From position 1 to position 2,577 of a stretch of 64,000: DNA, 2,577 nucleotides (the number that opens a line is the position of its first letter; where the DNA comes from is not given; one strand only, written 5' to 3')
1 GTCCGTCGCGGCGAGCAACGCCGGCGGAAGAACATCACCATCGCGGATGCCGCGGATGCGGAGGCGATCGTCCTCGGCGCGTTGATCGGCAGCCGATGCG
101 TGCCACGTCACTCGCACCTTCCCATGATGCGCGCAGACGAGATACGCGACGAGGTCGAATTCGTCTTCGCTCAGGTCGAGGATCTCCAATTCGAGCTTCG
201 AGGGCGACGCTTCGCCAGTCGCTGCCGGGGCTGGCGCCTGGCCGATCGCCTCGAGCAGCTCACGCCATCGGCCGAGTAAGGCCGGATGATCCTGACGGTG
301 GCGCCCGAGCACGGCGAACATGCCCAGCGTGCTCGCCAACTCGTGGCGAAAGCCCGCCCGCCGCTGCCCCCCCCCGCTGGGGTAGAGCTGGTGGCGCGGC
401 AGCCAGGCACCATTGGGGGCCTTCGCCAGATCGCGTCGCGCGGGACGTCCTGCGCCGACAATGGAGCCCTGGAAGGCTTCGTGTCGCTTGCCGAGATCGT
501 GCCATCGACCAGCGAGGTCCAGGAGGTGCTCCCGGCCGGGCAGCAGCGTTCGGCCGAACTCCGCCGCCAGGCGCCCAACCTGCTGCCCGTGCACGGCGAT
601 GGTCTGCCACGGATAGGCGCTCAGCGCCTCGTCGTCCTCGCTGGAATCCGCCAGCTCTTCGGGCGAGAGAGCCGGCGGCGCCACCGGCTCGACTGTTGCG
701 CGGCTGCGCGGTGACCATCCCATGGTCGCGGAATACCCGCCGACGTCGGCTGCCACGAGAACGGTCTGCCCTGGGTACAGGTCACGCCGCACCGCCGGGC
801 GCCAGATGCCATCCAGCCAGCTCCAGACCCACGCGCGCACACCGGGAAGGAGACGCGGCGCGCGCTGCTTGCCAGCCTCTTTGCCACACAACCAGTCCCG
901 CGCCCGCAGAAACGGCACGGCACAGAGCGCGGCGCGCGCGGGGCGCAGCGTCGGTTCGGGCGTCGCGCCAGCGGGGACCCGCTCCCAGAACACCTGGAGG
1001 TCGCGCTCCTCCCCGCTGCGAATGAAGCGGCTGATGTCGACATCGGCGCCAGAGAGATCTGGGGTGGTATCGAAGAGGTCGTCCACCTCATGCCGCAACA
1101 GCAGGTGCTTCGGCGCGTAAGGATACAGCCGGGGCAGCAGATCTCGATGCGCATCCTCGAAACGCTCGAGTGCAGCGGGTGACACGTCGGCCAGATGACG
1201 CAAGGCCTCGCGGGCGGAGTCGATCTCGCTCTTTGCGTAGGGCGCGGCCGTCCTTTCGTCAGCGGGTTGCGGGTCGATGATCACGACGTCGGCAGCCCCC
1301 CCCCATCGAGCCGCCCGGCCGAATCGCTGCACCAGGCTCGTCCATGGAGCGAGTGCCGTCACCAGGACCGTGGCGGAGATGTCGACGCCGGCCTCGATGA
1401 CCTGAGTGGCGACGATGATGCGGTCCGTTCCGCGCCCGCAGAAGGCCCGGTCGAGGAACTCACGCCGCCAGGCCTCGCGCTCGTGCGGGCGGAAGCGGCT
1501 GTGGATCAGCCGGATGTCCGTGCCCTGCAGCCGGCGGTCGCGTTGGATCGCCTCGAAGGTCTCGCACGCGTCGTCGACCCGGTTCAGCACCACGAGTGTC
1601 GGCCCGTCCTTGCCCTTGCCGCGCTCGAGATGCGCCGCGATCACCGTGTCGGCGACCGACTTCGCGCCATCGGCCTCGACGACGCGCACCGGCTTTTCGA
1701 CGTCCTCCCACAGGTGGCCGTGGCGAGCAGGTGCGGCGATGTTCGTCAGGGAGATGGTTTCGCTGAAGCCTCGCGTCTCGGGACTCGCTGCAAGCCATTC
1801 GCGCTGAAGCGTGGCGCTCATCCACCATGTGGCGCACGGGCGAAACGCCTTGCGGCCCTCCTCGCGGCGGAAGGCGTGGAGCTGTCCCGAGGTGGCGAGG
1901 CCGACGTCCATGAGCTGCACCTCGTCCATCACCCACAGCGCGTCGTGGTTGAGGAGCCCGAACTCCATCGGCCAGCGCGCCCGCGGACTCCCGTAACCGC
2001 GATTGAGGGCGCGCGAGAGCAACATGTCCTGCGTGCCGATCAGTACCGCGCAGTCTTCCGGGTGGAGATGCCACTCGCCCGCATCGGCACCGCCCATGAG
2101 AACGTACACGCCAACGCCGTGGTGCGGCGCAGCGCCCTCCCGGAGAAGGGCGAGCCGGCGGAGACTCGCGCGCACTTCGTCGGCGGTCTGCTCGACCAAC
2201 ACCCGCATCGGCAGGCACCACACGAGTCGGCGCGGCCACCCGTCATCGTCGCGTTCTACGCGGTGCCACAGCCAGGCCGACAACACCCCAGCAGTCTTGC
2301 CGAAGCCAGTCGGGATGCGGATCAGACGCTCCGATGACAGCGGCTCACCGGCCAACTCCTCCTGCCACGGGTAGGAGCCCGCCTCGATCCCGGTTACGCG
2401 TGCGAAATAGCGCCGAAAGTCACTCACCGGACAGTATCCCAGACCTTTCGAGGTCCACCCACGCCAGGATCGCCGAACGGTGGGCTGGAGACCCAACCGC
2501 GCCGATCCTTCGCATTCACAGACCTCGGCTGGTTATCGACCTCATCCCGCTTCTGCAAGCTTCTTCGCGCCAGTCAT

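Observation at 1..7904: Type I-G-like CRISPR-Cas with split, divergent architecture and no Cascade genes nearby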

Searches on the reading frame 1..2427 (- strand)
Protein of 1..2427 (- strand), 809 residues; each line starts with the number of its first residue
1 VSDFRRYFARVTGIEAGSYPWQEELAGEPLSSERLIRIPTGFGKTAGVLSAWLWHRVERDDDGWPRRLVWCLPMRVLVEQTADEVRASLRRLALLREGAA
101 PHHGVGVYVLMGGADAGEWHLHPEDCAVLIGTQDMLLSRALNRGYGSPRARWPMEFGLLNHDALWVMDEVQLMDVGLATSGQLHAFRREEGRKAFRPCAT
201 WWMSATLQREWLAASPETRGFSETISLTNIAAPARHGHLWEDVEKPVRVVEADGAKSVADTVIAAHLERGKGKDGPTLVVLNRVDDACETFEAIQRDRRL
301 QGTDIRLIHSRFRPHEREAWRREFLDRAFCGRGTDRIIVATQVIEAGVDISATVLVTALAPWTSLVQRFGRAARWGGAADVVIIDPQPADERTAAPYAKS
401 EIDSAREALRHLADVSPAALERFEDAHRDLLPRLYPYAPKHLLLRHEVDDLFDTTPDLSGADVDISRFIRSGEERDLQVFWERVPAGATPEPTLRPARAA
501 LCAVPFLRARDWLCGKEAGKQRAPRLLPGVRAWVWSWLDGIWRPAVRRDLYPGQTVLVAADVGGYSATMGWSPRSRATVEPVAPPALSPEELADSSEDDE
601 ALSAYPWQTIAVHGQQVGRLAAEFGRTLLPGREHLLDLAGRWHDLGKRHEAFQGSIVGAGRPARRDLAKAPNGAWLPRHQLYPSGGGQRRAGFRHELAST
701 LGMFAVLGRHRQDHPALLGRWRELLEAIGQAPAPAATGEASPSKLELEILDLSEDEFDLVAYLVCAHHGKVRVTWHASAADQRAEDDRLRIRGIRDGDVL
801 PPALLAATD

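Call 8: search_protein_families(library=ncbifam, proteins=[window:1-2427:-], max_evalue=0.01)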
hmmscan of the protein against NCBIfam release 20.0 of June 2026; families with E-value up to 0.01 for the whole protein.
window:1-2427:- (809 aa): 15 families
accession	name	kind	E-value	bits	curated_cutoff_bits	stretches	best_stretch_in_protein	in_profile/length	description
TIGR02621.3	cas3_GSU0051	exception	6.4e-200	667.1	400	2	3-584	1-591/854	type I-G CRISPR-associated helicase/endonuclease Cas3g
TIGR01587.1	cas3_core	equivalog_domain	1.3e-31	110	102.45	2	246-406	195-352/358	CRISPR-associated helicase Cas3'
NF007248.0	PRK09694.1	equivalog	2e-13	49.3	569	1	279-374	565-661/878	CRISPR-associated helicase/endonuclease Cas3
TIGR01596.1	cas3_HD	equivalog_domain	2.4e-08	34.3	43.45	1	613-772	4-103/178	CRISPR-associated endonuclease Cas3''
TIGR04121.1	DEXH_lig_assoc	equivalog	4.7e-06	24.6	850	1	20-94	16-91/804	ligase-associated DNA damage response DEXH box helicase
NF008168.0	PRK10917.2-2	equivalog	1.4e-05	23.6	718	1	285-357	595-661/795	ATP-dependent DNA helicase RecG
NF008164.0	PRK10917.1-2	equivalog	1.7e-05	23.3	785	1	296-367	513-579/704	ATP-dependent DNA helicase RecG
NF010337.0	PRK13766.1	equivalog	2e-05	22.9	610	0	333-393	423-486/781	Hef nuclease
NF008166.0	PRK10917.1-4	equivalog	3.5e-05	22.1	864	1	285-365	514-587/705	ATP-dependent DNA helicase RecG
NF008165.0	PRK10917.1-3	equivalog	9e-05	21.1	711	1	284-359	492-561/692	ATP-dependent DNA helicase RecG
TIGR00643.1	recG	equivalog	0.00062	18.6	659.4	1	299-358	479-533/629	ATP-dependent DNA helicase RecG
NF008163.0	PRK10917.1-1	equivalog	0.00095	17.6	796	1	287-355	503-563/692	ATP-dependent DNA helicase RecG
TIGR00580.2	mfd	equivalog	0.0011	17.4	800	1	257-352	625-712/907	transcription-repair coupling factor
NF008167.0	PRK10917.2-1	equivalog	0.0019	16.4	995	1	294-357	552-610/744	ATP-dependent DNA helicase RecG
NF008170.0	PRK10917.2-4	equivalog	0.0063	14.5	975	1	287-361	631-699/826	ATP-dependent DNA helicase RecG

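Call 9: search_protein_families(library=pfam, proteins=[window:1-2427:-], max_evalue=0.01)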
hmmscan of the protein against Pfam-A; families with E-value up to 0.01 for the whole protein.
window:1-2427:- (809 aa): 4 families
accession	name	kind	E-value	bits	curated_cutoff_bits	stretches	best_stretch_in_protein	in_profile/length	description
PF22590.2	Cas3-like_C_2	-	4.9e-22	78.6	27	1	275-374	3-103/106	CRISPR-associated nuclease/helicase Cas3, C-terminal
PF00271.37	Helicase_C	-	3.9e-10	40.4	23.5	1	270-376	11-110/110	Helicase conserved C-terminal domain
PF00270.35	DEAD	-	3e-08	34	26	1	34-210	17-163/167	DEAD/DEAH box helicase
PF18019.7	Cas3_HD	-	0.0041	17.6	23.1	0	640-783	61-144/207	Cas3, HD domain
